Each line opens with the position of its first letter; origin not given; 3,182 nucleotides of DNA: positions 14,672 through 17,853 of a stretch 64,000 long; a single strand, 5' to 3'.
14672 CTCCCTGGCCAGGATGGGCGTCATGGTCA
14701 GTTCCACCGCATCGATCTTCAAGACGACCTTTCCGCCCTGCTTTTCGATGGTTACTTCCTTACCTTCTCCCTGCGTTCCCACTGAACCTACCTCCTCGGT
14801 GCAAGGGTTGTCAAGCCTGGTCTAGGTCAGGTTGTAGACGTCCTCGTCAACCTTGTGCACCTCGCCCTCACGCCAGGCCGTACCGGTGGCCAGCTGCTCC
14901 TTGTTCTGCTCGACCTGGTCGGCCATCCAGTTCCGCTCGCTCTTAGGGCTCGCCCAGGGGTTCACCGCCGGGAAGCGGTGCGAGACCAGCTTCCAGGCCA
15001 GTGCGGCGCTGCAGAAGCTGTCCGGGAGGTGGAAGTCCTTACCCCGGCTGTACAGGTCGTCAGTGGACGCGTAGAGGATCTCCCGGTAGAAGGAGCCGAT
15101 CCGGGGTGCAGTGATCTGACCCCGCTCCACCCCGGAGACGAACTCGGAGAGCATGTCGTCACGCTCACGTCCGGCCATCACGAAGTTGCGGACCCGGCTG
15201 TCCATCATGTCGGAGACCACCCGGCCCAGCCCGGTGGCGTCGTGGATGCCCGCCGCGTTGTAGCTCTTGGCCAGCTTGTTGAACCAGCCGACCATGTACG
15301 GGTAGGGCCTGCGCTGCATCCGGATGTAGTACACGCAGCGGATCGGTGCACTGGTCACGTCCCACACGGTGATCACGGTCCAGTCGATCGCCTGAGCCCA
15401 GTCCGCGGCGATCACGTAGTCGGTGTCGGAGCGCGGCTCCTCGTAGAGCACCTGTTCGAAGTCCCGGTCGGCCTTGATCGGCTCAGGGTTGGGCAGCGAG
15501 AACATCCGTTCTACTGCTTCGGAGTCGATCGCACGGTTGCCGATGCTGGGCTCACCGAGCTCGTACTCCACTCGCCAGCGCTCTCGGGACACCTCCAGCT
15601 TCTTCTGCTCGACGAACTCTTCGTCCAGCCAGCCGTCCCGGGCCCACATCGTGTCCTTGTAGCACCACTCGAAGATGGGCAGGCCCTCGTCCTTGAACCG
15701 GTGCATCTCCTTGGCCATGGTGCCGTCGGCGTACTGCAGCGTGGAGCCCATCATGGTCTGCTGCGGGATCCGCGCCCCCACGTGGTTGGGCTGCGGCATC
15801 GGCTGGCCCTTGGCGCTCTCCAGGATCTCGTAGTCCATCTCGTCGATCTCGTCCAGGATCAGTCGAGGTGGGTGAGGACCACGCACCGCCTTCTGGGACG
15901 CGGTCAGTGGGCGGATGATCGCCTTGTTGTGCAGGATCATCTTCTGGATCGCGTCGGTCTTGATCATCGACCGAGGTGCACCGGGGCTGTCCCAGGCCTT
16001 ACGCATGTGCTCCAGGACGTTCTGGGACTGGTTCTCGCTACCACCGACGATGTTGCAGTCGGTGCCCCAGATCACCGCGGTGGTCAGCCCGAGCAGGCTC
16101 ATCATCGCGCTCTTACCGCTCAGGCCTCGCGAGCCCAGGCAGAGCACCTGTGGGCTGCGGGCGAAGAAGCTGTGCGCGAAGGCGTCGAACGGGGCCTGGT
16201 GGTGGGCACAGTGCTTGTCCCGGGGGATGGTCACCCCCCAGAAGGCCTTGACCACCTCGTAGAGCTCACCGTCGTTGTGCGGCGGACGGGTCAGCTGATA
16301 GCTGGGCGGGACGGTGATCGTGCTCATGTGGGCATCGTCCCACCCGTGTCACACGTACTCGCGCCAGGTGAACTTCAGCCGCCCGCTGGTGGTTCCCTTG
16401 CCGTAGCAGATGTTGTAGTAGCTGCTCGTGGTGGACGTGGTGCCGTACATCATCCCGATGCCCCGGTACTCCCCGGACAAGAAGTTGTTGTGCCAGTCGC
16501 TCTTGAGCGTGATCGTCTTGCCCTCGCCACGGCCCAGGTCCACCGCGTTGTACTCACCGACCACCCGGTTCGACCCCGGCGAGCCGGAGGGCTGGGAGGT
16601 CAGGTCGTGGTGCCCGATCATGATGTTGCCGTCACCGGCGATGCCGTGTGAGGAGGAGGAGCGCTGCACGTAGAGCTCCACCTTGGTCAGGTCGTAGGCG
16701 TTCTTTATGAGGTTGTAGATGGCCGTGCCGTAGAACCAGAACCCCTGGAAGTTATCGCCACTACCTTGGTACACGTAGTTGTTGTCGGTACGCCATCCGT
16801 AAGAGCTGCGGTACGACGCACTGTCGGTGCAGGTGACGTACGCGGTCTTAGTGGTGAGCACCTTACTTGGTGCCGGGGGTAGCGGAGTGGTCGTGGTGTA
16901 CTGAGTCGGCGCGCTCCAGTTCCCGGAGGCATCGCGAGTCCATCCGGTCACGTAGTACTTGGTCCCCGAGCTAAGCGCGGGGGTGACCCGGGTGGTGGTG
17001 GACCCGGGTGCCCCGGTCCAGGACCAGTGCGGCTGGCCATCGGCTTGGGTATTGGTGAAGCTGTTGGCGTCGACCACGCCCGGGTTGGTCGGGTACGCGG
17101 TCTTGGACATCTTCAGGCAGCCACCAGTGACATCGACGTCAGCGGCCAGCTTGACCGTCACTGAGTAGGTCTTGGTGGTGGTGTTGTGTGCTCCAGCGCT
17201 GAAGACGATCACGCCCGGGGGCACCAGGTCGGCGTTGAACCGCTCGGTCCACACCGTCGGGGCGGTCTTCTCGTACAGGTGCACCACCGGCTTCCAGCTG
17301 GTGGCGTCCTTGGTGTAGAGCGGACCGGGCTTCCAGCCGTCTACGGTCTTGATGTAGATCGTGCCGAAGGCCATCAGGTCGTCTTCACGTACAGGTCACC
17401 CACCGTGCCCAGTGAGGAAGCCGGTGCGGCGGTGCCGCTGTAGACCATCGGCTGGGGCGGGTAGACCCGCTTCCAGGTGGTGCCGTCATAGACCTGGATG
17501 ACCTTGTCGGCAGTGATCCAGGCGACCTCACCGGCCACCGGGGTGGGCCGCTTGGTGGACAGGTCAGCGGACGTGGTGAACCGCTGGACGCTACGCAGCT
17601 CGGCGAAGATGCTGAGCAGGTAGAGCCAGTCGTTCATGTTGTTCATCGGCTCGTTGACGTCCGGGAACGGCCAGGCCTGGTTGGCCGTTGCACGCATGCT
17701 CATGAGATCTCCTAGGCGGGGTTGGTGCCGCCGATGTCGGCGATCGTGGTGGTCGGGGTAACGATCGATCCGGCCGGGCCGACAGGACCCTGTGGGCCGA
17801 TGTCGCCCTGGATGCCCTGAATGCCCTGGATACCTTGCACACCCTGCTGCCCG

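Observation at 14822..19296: Fibre-like genes, one with collagen repeats, lie between the small and large terminase genes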

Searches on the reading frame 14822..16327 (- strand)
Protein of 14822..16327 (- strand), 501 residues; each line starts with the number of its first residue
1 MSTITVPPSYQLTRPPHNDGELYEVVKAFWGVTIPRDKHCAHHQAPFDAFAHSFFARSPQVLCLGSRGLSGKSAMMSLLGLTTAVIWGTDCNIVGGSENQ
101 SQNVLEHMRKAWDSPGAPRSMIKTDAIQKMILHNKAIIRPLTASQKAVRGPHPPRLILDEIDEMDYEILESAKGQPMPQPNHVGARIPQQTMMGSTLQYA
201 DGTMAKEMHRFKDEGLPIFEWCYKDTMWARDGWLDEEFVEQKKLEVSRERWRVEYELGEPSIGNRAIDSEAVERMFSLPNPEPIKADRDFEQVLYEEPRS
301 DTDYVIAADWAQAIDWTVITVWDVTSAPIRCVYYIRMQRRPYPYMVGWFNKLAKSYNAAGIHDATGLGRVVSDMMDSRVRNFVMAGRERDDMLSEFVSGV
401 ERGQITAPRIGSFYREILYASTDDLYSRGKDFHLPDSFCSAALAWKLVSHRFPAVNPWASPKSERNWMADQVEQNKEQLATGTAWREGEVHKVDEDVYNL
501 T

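Call 4: search_protein_families(library=pfam, proteins=[window:14822-16327:-], max_evalue=0.01)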
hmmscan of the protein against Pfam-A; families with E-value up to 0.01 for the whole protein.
window:14822-16327:- (501 aa): 1 family
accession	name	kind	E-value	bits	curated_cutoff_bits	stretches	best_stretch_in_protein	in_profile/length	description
PF17289.8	Terminase_6C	-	0.00077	19.9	22.6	1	306-379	1-77/155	Terminase RNaseH-like domain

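Call 5: search_protein_families(library=phrogs, proteins=[window:14822-16327:-], max_evalue=0.01)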
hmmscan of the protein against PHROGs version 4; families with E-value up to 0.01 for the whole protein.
window:14822-16327:- (501 aa): 2 families
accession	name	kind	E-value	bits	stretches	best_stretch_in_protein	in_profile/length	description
phrog_9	-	head and packaging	1.1e-07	32.1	1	70-173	234-342/812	terminase large subunit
phrog_7579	-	head and packaging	0.0031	17.8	1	70-172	28-130/239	terminase large subunit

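Call 7: search_dna_similar(query=window:14822-16327:-, collection=phages, mode=protein, max_rows=30)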
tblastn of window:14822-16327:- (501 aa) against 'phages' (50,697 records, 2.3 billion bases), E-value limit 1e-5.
Records with a match: 2; places in all: 2; records where one place covers at least 80% of the query: 0.
Best place of each record, by identity: <60% 2.
By first word of the organism name: Thermus 1; Microcystis 1.
By host as written in the record: Thermus thermophilus HB8 1; Microcystis viridis 1.
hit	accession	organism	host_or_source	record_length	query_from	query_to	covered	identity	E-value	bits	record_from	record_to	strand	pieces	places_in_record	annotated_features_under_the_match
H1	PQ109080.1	Thermus phage Riverbug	Thermus thermophilus HB8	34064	52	368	63%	24.3%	1e-7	61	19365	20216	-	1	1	TerL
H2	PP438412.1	Microcystis phage Mvi-JY20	Microcystis viridis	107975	16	272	51%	24.5%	5e-10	68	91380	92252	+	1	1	hypothetical protein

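Call 17: find_related_loci(query=window:14822-16327:-, collection=viral_contigs, flank=10000)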
Query window:14822-16327:- (501 aa) in viral_contigs; peptide patterns used: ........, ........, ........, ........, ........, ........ (x = any residue, [..] = any of these).
9 stretches matched a pattern; 9 encode a relative of the query (tblastn E <= 1e-3); 9 distinct loci.
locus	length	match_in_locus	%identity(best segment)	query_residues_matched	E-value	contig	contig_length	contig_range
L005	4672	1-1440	71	13-491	0e+0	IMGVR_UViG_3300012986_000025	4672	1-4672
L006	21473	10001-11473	57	10-495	0e+0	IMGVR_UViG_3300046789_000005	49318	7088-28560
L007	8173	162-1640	57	10-497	0e+0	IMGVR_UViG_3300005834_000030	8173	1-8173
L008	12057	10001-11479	57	10-497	0e+0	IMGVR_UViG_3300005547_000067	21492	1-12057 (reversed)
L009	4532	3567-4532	60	10-328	4e-125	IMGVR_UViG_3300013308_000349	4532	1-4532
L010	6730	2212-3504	41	11-436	7e-103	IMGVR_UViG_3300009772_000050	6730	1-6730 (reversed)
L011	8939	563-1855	41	11-436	8e-103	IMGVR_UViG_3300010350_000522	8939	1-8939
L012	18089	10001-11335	41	2-436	5e-100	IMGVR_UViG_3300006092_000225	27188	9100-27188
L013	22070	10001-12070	39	2-436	5e-52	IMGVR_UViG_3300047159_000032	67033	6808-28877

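Call 29: find_related_loci(query=L013:162-581:-, collection=viral_contigs, flank=10000)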
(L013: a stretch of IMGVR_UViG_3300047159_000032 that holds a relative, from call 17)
Query L013:162-581:- (139 aa) in viral_contigs; peptide patterns used: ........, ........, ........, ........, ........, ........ (x = any residue, [..] = any of these).
14 stretches matched a pattern; 4 encode a relative of the query (tblastn E <= 1e-3); 4 distinct loci.
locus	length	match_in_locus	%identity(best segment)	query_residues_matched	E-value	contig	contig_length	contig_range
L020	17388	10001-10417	100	1-139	4e-88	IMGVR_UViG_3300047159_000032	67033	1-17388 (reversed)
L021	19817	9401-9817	100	1-139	4e-88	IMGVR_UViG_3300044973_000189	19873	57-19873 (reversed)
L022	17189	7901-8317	100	1-139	4e-88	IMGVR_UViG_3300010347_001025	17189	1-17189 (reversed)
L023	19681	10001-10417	100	1-139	4e-88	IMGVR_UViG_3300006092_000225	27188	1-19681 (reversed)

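Call 42: search_protein_families(library=ncbifam, proteins=[window:14822-16327:-], max_evalue=0.1)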
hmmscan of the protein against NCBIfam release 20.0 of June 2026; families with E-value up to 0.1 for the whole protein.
window:14822-16327:- (501 aa): 0 families

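Call 46: search_protein_families(library=phrogs, proteins=[L020:10001-10420:+, L020:10420-10857:+], max_evalue=0.001)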
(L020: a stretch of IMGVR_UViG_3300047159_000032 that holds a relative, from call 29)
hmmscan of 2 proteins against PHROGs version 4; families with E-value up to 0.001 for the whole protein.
L020:10001-10420:+ (139 aa): 1 family
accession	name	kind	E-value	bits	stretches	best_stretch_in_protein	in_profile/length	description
phrog_645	-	DNA, RNA and nucleotide metabolism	1.4e-16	62.2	1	10-112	22-124/196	Rnase E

L020:10420-10857:+ (145 aa): 1 family
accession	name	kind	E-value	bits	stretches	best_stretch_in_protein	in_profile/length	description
phrog_1084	-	unknown function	2.5e-09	38.2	1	5-139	5-118/123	unknown function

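Call 109: find_related_loci(query=window:14822-16327:-, collection=genome_contigs, flank=8000)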
Query window:14822-16327:- (501 aa) in genome_contigs; peptide patterns used: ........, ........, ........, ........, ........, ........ (x = any residue, [..] = any of these).
14 stretches matched a pattern; 1 encode a relative of the query (tblastn E <= 1e-3); 1 distinct loci.
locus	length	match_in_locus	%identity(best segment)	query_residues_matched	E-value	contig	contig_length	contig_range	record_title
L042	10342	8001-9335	41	2-436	5e-101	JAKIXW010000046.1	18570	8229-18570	MAG: Acidobacteria bacterium isolate UR.bin238 NODE_46_length_18570_cov_4.623641, whole genome shotgun sequence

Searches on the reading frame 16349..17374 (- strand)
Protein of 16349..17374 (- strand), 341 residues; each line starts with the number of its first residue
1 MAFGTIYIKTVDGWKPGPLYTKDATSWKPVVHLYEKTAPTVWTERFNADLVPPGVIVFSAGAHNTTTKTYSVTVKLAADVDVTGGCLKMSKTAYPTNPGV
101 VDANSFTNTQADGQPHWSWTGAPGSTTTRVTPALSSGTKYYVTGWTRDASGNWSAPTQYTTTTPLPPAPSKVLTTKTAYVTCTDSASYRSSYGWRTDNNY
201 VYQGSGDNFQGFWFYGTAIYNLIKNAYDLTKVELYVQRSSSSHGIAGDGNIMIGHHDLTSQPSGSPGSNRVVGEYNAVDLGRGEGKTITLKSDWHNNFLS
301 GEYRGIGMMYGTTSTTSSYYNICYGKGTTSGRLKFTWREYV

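Call 4: search_protein_families(library=pfam, proteins=[window:16349-17374:-], max_evalue=0.01)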
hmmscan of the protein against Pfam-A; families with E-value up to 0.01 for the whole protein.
window:16349-17374:- (341 aa): 0 families

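Call 5: search_protein_families(library=phrogs, proteins=[window:16349-17374:-], max_evalue=0.01)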
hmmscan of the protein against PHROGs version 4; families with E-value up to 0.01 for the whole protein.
window:16349-17374:- (341 aa): 1 family
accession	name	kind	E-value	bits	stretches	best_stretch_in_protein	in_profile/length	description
phrog_11445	-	tail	2.3e-19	69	1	37-336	1696-1996/2001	minor tail protein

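Call 14: search_dna_similar(query=window:16349-17374:-, collection=phages, mode=protein, max_rows=30, max_evalue=0.001)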
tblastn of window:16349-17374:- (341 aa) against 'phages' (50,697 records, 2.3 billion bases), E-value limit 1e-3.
Records with a match: 126; places in all: 126; records where one place covers at least 80% of the query: 9.
Best place of each record, by identity: <60% 126.
By first word of the organism name: Streptomyces 124; Bacillus 2.
By host as written in the record: Streptomyces griseus ATCC 10137 52; Streptomyces lividans JI 1326 29; Streptomyces viridochromogenes DSM40736 12; Streptomyces sanglieri UNT16F27A 9; Streptomyces griseofuscus ATCC 23916 7; Streptomyces mirabilis NRRL B-2400 7; - 4; Streptomyces scabiei RL-34 2; and 2 more.
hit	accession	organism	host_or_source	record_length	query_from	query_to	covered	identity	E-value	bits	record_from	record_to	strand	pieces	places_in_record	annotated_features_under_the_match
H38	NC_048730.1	Streptomyces phage Yaboi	Streptomyces lividans JI 1326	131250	5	299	87%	30.0%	3e-14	80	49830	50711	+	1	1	66: minor tail protein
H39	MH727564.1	Streptomyces phage Yaboi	Streptomyces lividans JI 1326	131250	5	299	87%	30.0%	3e-14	80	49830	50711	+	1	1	66: minor tail protein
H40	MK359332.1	Streptomyces phage Genie2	Streptomyces lividans JI 1326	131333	5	299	87%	30.0%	4e-14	79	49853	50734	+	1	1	66: minor tail protein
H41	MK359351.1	Streptomyces phage BoomerJR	Streptomyces lividans JI 1326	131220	5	299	87%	30.0%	4e-14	79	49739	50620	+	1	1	66: minor tail protein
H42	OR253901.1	Streptomyces phage Sollertia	Streptomyces lividans JI 1326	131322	5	299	87%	30.0%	4e-14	79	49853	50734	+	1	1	66: minor tail protein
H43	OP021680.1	Streptomyces phage Stanimal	Streptomyces lividans JI 1326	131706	5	299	87%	30.0%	4e-14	79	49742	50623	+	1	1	66: minor tail protein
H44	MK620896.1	Streptomyces phage Circinus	Streptomyces griseofuscus ATCC 23916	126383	53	336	83%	29.2%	8e-11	69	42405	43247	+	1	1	41: hypothetical protein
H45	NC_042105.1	Streptomyces phage BillNye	Streptomyces viridochromogenes DSM40736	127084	53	336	83%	29.2%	8e-11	69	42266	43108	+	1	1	minor tail protein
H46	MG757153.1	Streptomyces phage BillNye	Streptomyces viridochromogenes DSM40736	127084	53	336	83%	29.2%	8e-11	69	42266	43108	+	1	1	hypothetical protein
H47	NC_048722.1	Streptomyces phage Wofford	Streptomyces griseus ATCC 10137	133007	53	299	72%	31.0%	6e-14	79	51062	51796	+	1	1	65: minor tail protein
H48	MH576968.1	Streptomyces phage Wofford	Streptomyces griseus ATCC 10137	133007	53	299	72%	31.0%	6e-14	79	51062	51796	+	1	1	65: minor tail protein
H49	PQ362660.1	Streptomyces phage Elmer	Streptomyces lividans JI 1326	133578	53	299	72%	31.0%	6e-14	79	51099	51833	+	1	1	68: minor tail protein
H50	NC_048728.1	Streptomyces phage Comrade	Streptomyces griseus ATCC 10137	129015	48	299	74%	30.0%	2e-11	71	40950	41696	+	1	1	44: minor tail protein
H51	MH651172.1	Streptomyces phage Comrade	Streptomyces griseus ATCC 10137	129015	48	299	74%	30.0%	2e-11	71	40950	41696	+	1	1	44: minor tail protein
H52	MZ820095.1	Streptomyces phage Karp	Streptomyces viridochromogenes DSM40736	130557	48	299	74%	30.0%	2e-11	71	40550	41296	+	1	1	43: minor tail protein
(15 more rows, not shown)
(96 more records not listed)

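Call 42: search_protein_families(library=ncbifam, proteins=[window:16349-17374:-], max_evalue=0.1)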
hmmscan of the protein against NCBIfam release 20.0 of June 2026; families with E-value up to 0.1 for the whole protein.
window:16349-17374:- (341 aa): 0 families

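Call 51: search_solved_structures(query=window:16349-17374:-, max_evalue=10, show_alignments=1)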
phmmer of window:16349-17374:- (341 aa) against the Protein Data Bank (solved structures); distinct sequences matched with E-value up to 10: 1.
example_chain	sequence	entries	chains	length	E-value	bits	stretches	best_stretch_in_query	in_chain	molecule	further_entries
4yy8_A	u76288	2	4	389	1.1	11.8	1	178-259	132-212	Kelch protein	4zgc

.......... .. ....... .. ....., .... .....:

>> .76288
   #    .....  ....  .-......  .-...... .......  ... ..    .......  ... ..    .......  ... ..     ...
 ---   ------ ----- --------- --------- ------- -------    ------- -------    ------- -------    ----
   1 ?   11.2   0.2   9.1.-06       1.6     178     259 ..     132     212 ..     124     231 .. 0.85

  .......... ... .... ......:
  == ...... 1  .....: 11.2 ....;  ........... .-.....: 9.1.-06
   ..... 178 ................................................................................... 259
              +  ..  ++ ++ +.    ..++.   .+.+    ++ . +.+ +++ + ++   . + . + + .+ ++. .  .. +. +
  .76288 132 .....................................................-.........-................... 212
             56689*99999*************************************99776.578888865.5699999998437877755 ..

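Call 103: get_annotated_region(hit=H38, flank=9000)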
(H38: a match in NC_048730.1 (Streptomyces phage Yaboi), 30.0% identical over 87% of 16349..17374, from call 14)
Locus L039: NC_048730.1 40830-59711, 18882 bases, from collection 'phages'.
description: Streptomyces phage Yaboi, complete genome.
organism: Streptomyces phage Yaboi (NCBI taxid 2301621)
taxonomy: Viruses; Duplodnaviria; Heunggongvirae; Uroviricota; Caudoviricetes; Stanwilliamsviridae; Boydwoodruffvirinae; Karimacvirus; Streptomyces virus Yaboi
host: Streptomyces lividans JI 1326; source: soil; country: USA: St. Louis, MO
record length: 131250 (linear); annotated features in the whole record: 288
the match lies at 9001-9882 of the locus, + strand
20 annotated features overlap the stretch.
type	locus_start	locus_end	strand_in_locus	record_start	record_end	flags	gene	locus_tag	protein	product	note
CDS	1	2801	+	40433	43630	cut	63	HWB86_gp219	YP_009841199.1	minor tail protein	-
CDS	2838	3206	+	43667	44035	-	64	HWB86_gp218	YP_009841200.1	hypothetical protein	Hypothetical Protein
CDS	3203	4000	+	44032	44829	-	65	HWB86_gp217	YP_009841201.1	tail protein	minor tail protein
CDS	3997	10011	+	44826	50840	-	66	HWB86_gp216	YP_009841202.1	minor tail protein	-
CDS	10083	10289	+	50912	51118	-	67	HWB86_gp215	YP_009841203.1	hypothetical protein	Hypothetical Protein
CDS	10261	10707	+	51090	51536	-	68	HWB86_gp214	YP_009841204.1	hypothetical protein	Hypothetical Protein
CDS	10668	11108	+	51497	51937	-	69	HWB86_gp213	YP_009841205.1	hypothetical protein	Hypothetical Protein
CDS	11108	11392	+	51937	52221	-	70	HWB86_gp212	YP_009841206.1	HNH endonuclease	Hypothetical Protein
CDS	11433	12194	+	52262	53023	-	71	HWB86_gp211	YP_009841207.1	metallophosphoesterase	-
CDS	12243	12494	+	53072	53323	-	72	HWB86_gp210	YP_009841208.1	holin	Hypothetical Protein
CDS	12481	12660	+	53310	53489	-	73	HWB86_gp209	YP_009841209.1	hypothetical protein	Hypothetical Protein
CDS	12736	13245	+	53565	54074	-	74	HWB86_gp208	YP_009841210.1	hypothetical protein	Hypothetical Protein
CDS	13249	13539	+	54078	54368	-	75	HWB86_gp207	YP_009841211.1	hypothetical protein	Hypothetical Protein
CDS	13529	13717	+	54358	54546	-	76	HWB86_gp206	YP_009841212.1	hypothetical protein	Hypothetical Protein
CDS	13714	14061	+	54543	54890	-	77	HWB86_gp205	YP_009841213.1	hypothetical protein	Hypothetical Protein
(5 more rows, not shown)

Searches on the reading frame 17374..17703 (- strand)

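Call 4: search_protein_families(library=pfam, proteins=[window:17374-17703:-], max_evalue=0.01)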
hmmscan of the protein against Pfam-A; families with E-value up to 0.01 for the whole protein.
window:17374-17703:- (109 aa): 0 families

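Call 5: search_protein_families(library=phrogs, proteins=[window:17374-17703:-], max_evalue=0.01)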
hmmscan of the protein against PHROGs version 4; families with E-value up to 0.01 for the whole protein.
window:17374-17703:- (109 aa): 4 families
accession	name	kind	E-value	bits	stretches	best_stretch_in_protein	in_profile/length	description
phrog_1325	-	unknown function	1.4e-05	25.7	1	40-80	40-81/334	-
phrog_1959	-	unknown function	0.0021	18.7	1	51-95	62-107/298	-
phrog_17342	-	unknown function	0.0031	17.9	1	48-87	169-208/326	-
phrog_16452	-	unknown function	0.0074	16.8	1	37-80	36-79/202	-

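Call 42: search_protein_families(library=ncbifam, proteins=[window:17374-17703:-], max_evalue=0.1)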
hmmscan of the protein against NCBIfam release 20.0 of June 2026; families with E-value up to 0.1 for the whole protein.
window:17374-17703:- (109 aa): 0 families
